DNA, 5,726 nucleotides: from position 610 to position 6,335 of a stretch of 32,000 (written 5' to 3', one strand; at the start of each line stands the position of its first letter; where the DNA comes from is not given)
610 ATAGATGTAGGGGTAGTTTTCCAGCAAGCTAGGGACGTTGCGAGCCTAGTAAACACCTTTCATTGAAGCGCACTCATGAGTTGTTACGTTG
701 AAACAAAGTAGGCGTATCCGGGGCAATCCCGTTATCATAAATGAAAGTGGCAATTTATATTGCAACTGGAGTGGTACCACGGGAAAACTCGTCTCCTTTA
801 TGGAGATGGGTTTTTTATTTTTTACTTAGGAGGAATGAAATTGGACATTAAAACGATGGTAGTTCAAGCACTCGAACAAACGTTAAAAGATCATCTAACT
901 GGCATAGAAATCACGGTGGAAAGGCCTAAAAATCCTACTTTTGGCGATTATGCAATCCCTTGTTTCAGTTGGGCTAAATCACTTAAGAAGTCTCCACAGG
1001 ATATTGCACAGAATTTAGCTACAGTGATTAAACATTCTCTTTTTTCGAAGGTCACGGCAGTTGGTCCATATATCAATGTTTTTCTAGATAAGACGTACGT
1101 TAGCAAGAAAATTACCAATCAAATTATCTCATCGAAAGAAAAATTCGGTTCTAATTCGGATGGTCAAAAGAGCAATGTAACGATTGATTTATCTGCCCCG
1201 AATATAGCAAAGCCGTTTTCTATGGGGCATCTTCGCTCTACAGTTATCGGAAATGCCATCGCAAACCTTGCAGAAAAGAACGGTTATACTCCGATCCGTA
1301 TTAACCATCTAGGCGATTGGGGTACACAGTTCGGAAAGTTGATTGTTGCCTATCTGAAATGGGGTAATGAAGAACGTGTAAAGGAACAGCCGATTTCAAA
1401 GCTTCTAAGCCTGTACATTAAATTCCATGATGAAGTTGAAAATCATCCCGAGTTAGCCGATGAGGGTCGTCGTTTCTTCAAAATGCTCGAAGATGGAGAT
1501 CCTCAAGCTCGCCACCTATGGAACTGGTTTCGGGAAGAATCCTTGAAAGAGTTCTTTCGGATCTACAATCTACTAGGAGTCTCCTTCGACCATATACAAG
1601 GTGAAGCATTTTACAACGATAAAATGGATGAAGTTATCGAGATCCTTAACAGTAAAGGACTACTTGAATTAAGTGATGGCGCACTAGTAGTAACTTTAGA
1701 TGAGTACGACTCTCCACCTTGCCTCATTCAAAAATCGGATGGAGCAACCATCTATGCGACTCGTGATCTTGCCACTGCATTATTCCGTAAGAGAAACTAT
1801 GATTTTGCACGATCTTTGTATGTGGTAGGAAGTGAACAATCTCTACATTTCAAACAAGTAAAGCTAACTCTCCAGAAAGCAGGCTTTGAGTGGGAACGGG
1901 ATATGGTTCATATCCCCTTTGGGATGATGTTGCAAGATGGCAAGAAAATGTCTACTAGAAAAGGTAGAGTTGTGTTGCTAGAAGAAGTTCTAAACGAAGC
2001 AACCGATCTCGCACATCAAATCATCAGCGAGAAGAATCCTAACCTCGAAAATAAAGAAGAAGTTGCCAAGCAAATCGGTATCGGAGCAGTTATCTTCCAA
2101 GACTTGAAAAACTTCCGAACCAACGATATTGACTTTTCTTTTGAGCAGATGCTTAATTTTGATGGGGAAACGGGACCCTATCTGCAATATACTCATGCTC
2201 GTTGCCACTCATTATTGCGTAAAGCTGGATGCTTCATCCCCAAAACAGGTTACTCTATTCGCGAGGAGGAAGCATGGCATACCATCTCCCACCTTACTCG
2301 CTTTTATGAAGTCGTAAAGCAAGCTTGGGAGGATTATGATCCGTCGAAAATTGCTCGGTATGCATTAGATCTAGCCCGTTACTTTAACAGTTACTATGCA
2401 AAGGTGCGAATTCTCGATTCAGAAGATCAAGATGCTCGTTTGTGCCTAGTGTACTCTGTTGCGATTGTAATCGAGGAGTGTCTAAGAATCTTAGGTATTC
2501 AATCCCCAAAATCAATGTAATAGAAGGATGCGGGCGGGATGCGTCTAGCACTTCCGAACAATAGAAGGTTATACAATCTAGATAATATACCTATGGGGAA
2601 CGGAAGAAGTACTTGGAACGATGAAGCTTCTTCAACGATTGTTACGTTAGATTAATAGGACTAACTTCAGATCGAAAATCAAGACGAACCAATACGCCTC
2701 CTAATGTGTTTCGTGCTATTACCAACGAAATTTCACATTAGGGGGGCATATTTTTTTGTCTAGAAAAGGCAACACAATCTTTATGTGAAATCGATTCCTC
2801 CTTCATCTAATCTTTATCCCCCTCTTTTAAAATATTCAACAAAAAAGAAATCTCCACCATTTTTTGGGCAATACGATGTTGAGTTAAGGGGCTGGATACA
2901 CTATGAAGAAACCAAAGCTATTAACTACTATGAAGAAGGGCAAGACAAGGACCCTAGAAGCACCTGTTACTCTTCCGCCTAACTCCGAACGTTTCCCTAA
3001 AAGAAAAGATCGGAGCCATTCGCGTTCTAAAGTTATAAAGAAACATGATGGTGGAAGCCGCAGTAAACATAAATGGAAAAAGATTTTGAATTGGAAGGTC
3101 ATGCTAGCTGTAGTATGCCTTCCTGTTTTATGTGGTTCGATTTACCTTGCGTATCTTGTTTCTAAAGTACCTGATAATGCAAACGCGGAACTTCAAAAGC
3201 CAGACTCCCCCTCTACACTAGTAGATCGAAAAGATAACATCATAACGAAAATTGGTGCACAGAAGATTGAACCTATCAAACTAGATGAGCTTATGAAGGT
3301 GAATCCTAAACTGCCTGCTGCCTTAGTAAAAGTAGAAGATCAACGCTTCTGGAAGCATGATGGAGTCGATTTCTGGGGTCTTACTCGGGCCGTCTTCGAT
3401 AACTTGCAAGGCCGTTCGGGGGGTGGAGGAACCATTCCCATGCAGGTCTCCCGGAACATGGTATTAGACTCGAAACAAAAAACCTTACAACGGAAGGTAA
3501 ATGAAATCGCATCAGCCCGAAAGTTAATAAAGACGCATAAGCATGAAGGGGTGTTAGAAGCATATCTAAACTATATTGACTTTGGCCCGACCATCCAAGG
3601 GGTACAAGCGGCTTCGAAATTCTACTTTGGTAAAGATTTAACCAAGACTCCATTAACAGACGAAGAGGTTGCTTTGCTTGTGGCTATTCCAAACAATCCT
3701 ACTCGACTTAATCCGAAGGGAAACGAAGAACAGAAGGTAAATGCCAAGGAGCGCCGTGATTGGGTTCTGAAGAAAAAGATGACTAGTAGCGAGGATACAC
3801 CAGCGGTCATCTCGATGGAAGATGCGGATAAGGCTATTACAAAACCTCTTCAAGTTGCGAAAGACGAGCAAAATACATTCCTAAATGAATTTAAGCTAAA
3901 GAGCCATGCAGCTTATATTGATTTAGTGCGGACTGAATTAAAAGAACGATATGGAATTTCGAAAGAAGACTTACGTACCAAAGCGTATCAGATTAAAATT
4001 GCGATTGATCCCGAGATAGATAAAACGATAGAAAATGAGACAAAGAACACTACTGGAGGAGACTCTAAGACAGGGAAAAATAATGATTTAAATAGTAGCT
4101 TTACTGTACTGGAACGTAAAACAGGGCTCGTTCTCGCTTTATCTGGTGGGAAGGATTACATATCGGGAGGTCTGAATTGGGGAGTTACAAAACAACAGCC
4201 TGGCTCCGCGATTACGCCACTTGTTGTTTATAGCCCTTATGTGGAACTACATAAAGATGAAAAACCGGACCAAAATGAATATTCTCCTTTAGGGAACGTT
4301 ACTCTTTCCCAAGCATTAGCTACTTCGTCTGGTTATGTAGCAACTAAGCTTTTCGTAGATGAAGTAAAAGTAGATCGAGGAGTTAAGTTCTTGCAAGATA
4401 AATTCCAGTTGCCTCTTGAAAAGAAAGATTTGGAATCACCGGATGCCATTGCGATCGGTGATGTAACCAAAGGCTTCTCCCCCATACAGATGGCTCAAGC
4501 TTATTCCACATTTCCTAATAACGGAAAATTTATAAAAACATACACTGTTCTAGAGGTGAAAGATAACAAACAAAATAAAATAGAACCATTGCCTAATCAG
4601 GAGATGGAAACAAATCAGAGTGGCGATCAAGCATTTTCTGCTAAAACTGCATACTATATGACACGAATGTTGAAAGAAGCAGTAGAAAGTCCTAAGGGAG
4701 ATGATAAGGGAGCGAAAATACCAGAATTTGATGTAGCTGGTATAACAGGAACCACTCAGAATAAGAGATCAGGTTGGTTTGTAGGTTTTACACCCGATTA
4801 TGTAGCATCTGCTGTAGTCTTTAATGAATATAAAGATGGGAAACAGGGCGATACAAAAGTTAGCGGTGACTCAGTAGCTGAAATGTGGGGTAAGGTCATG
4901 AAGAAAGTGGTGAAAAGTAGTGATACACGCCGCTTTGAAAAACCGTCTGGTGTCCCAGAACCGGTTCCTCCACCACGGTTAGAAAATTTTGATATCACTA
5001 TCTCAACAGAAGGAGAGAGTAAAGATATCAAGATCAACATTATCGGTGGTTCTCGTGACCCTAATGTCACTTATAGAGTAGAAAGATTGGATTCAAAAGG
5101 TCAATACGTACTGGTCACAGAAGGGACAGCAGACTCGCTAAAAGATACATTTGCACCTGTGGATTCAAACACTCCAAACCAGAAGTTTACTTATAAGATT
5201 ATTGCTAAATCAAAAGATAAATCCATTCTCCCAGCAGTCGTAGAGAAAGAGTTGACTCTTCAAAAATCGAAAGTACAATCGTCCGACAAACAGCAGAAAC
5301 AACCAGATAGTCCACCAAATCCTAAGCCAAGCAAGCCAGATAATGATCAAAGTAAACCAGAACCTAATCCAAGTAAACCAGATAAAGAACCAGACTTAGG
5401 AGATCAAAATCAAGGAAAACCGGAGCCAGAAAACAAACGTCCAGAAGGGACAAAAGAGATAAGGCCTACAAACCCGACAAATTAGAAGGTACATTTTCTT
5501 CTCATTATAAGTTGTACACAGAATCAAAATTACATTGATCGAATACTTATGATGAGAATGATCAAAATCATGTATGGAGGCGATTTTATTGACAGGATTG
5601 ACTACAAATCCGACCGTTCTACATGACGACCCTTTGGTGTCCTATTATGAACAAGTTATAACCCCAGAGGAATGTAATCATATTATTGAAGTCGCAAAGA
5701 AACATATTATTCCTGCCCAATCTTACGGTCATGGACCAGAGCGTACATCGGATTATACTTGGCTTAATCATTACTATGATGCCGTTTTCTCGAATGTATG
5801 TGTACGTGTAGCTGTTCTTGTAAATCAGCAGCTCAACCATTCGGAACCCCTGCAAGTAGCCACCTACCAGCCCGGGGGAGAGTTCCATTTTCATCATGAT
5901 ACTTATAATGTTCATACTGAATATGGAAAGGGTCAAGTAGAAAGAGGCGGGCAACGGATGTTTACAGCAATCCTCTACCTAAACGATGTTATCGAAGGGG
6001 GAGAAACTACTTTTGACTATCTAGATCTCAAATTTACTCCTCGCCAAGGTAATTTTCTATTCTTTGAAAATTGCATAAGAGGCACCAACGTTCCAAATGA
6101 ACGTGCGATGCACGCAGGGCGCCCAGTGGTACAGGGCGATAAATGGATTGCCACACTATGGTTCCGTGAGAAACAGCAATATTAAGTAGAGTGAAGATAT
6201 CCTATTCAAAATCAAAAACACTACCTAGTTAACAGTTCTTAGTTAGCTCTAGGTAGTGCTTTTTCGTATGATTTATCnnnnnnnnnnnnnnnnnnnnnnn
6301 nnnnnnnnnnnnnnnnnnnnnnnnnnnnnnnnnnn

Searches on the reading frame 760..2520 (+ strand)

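Call 76: search_protein_families(library=pfam, proteins=[window:760-2520:+], max_evalue=0.00001)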
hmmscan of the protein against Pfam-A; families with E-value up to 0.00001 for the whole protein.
window:760-2520:+ (586 aa): 3 families
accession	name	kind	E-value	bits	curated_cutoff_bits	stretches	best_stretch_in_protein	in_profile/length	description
PF00750.26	tRNA-synt_1d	-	8.7e-97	324.6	23.3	1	121-461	4-349/349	tRNA synthetases class I (R), catalytic domain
PF05746.21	DALR_1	-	1.1e-27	96.8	22.3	1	475-586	1-117/117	DALR anticodon binding domain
PF03485.21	Arg_tRNA_synt_N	-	1.1e-19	71.2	21.5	1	30-109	3-85/85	Arginyl tRNA synthetase N terminal domain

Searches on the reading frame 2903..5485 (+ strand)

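Call 76: search_protein_families(library=pfam, proteins=[window:2903-5485:+], max_evalue=0.00001)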
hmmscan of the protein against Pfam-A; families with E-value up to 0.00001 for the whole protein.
window:2903-5485:+ (860 aa): 2 families
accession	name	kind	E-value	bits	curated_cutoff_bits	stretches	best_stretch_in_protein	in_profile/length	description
PF00912.28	Transgly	-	9.3e-46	155.9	27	1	113-291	4-176/178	Transglycosylase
PF00905.27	Transpeptidase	-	7.3e-18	65.2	22.1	1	464-655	91-291/299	Penicillin binding protein transpeptidase domain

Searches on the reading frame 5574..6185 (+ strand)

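Call 76: search_protein_families(library=pfam, proteins=[window:5574-6185:+], max_evalue=0.00001)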
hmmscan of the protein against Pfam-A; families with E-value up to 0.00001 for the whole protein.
window:5574-6185:+ (203 aa): 1 family
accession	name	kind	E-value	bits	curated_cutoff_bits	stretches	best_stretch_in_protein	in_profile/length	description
PF13640.12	2OG-FeII_Oxy_3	-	1.4e-14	55.3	27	1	93-198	1-98/98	2OG-Fe(II) oxygenase superfamily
